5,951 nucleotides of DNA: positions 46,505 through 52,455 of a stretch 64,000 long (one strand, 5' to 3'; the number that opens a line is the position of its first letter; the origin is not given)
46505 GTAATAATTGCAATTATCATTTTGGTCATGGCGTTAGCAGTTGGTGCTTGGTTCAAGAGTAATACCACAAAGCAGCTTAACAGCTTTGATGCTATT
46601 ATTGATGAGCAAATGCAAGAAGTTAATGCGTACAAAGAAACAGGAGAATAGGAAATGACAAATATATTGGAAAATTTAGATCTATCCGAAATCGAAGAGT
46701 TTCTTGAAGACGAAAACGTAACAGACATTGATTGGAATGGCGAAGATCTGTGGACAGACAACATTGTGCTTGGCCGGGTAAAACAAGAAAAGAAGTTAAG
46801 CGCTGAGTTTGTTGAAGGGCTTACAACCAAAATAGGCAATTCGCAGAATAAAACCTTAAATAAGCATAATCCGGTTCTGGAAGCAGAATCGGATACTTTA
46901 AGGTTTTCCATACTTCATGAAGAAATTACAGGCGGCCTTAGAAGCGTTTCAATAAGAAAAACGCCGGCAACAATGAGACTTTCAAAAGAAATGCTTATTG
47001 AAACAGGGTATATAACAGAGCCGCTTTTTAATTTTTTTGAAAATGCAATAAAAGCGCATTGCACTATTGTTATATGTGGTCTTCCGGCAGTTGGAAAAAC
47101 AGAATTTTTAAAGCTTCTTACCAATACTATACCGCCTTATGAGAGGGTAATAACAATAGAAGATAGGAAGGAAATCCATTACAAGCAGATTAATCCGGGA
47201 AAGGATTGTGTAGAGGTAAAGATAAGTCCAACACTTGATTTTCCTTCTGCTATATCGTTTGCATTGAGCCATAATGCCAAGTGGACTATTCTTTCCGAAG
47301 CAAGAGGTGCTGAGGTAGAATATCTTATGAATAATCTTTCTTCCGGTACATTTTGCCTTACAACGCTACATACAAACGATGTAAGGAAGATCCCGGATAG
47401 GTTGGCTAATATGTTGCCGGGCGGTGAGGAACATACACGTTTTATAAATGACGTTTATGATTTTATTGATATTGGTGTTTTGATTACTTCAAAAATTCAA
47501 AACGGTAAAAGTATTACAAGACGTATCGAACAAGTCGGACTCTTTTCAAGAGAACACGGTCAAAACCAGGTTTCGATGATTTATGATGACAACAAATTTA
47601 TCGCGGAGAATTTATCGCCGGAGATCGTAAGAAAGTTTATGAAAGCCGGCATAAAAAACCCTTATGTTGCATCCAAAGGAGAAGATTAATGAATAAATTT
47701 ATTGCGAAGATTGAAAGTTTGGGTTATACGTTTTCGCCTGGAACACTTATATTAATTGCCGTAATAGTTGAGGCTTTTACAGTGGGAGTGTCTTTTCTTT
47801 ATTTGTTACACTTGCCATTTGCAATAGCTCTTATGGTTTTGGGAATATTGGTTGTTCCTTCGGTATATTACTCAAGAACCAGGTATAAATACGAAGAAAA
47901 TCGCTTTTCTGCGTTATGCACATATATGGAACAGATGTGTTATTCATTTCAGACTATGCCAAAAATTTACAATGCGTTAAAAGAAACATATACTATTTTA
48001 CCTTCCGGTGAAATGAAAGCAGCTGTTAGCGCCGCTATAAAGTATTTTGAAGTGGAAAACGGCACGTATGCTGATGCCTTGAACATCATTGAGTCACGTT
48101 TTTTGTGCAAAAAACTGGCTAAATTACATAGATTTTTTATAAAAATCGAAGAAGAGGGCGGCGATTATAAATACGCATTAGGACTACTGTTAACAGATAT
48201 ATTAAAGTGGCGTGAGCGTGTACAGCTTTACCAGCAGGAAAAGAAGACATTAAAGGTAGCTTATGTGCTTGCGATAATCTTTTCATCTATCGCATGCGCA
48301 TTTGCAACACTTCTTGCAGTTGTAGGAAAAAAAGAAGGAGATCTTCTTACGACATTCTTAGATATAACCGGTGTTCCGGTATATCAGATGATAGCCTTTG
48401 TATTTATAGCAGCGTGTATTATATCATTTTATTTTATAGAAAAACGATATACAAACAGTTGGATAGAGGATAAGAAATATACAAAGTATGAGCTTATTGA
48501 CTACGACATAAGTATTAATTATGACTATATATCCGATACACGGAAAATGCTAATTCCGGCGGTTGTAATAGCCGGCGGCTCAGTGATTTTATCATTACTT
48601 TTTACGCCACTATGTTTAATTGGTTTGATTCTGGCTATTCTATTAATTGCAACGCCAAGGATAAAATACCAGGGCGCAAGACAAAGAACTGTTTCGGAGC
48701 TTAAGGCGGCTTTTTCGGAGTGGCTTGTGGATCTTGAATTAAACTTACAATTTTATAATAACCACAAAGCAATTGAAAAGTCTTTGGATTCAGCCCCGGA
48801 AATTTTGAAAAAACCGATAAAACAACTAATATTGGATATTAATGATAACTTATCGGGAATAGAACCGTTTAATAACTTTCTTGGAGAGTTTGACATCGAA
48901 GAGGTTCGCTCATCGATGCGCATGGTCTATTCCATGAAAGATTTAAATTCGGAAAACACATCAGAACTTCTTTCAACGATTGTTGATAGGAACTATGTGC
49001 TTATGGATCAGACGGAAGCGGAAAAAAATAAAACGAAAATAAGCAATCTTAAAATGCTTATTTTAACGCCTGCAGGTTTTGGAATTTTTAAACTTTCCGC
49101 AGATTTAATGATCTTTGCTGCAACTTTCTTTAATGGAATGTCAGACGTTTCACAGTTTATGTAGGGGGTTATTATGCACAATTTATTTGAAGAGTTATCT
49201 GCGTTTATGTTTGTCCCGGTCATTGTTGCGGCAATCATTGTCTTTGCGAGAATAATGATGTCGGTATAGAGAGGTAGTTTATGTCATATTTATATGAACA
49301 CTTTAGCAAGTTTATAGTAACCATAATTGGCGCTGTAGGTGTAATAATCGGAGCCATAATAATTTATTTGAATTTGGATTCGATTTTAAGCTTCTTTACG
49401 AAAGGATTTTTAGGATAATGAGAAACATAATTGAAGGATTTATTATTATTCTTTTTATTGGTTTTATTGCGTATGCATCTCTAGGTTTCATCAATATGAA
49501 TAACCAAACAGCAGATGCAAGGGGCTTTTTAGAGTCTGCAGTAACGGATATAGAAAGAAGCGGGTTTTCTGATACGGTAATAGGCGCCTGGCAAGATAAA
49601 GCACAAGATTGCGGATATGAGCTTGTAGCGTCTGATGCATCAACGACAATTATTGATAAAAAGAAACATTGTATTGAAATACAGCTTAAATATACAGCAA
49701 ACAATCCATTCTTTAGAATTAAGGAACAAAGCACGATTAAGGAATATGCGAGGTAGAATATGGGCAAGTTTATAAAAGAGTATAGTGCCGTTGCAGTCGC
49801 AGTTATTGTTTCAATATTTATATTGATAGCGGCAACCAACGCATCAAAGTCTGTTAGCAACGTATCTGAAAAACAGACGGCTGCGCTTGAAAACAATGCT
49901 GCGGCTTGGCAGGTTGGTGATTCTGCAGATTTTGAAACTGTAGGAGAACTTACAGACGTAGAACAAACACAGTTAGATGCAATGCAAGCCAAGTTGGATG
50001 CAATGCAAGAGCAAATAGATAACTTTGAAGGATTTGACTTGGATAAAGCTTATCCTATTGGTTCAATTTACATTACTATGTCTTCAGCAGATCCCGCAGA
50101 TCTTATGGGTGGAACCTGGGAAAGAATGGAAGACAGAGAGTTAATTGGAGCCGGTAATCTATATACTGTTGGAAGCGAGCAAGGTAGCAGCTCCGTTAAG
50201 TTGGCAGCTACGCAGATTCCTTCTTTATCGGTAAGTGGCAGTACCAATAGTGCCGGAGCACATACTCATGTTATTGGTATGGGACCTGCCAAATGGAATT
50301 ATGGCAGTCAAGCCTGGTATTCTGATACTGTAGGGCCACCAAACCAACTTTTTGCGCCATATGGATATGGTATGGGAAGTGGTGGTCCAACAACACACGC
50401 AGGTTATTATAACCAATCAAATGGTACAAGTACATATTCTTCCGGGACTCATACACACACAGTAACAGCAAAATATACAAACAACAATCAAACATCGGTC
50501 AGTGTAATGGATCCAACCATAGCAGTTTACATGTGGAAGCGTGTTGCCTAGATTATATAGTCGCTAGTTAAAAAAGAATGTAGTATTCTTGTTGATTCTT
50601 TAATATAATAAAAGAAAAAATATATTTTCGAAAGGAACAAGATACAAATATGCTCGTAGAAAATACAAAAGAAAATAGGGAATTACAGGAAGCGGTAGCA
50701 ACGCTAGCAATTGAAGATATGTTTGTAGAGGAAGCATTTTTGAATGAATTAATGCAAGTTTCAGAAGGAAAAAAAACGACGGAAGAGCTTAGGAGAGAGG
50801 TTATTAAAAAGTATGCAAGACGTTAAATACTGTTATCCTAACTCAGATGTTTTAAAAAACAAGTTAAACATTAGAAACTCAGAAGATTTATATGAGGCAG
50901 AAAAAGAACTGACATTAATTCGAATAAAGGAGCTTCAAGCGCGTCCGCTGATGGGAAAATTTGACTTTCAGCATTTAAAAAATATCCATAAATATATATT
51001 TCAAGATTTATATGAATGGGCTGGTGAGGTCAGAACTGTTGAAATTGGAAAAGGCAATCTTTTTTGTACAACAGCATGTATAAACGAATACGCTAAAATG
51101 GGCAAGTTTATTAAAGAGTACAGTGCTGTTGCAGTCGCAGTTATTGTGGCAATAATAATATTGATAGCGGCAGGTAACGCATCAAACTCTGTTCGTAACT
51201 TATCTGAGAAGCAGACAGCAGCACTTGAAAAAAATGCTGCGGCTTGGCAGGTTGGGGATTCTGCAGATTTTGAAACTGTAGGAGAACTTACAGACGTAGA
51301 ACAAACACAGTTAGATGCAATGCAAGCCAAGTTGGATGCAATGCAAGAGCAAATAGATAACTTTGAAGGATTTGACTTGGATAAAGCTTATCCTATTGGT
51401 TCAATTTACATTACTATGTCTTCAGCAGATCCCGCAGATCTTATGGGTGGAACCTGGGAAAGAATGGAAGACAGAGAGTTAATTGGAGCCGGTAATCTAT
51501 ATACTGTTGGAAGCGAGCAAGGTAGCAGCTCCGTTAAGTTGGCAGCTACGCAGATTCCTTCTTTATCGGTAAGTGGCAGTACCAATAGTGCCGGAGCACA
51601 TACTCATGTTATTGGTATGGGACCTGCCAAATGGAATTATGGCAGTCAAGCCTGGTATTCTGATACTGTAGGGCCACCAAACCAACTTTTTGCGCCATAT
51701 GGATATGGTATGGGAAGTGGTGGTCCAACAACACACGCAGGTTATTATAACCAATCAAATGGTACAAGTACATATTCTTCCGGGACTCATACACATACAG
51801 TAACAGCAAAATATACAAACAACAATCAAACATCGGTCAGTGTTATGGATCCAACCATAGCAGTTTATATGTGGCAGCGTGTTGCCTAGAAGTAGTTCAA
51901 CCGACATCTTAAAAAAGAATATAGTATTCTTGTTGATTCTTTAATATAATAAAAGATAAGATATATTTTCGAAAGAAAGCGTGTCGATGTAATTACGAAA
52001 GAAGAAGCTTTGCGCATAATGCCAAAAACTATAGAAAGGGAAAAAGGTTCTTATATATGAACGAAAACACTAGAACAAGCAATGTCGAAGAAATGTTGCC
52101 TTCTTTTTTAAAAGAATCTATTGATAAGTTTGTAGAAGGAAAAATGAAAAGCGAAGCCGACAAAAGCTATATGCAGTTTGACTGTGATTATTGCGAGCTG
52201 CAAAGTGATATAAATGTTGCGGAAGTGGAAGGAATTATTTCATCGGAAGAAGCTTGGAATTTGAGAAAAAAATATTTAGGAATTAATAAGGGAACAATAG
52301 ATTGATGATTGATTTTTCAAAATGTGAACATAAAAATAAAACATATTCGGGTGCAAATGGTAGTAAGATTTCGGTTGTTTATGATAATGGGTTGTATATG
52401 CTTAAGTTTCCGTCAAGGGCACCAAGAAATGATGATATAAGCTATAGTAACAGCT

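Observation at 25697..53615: Six copies of a conserved promoter module with a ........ core at a fixed 32-bp distance from the -10 box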

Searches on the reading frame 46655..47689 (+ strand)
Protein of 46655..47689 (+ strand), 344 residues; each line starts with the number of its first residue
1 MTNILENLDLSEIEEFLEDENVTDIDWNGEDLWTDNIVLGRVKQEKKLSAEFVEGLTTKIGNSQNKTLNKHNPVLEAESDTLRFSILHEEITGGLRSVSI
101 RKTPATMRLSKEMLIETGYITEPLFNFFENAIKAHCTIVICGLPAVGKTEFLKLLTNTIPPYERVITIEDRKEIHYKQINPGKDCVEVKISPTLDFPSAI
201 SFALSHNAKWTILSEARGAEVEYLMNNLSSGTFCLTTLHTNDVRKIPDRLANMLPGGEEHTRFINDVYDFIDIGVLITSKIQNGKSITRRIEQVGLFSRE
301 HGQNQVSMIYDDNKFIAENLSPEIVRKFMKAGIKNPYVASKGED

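Call 16: search_protein_families(library=pfam, proteins=[window:46655-47689:+], max_evalue=0.01)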
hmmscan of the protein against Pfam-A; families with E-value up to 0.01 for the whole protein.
window:46655-47689:+ (344 aa): 1 family
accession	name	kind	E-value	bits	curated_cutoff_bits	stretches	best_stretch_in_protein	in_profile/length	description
PF00437.27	T2SSE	-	2.9e-13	49.7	24.9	1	97-253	106-258/370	Type II/IV secretion system protein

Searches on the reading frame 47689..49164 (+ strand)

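Call 16: search_protein_families(library=pfam, proteins=[window:47689-49164:+], max_evalue=0.01)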
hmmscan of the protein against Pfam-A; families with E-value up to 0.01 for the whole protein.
window:47689-49164:+ (491 aa): 1 family
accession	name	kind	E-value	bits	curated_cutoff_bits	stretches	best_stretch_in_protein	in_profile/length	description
PF03824.22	NicO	-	8.7e-05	22.4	27.7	1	180-268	32-120/287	High-affinity nickel-transport protein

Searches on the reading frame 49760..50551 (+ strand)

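Call 17: search_protein_families(library=pfam, proteins=[window:49760-50551:+], max_evalue=0.01)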
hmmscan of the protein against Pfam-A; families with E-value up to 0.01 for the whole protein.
window:49760-50551:+ (263 aa): 1 family
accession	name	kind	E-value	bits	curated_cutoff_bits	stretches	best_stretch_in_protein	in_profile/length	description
PF21939.1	Gp10_C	-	1.9e-18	68.1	27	1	94-262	2-139/139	Baseplate structural protein Gp10, C-terminal domain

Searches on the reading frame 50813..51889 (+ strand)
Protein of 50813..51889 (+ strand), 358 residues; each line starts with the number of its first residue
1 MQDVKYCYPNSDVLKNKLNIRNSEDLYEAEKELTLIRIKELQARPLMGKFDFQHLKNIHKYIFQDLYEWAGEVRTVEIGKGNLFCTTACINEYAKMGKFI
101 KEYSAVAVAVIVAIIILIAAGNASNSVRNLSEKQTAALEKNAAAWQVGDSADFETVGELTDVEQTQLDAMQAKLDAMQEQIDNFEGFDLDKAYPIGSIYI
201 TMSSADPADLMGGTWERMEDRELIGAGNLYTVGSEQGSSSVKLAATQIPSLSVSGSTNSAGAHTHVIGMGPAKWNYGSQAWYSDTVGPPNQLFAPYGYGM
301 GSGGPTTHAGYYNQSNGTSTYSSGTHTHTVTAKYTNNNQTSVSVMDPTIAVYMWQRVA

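Call 17: search_protein_families(library=pfam, proteins=[window:50813-51889:+], max_evalue=0.01)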
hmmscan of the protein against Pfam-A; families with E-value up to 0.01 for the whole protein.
window:50813-51889:+ (358 aa): 2 families
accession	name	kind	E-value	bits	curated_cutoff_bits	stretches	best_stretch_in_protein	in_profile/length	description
PF21939.1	Gp10_C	-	7.3e-18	66.3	27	1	189-357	2-139/139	Baseplate structural protein Gp10, C-terminal domain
PF02661.23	Fic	-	0.0019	19.4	24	0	50-104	2-54/93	Fic/DOC family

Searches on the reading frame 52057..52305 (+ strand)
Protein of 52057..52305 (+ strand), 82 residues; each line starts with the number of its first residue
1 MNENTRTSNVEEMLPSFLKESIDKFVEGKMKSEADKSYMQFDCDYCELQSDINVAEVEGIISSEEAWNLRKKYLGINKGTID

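Call 17: search_protein_families(library=pfam, proteins=[window:52057-52305:+], max_evalue=0.01)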
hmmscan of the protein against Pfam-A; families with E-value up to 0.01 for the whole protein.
window:52057-52305:+ (82 aa): 0 families

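Call 40: search_protein_families(library=pfam, proteins=[window:52057-52305:+], max_evalue=5)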
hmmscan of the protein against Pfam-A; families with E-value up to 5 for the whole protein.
window:52057-52305:+ (82 aa): 2 families
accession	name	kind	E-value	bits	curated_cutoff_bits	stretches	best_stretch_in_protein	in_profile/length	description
PF09691.15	T2SS_PulS_OutS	-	0.088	13.3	25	1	34-72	35-73/110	Type II secretion system pilotin lipoprotein (PulS_OutS)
PF02748.20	PyrI_C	-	0.13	12.6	23.4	1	26-49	20-42/48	Aspartate carbamoyltransferase regulatory chain, metal binding domain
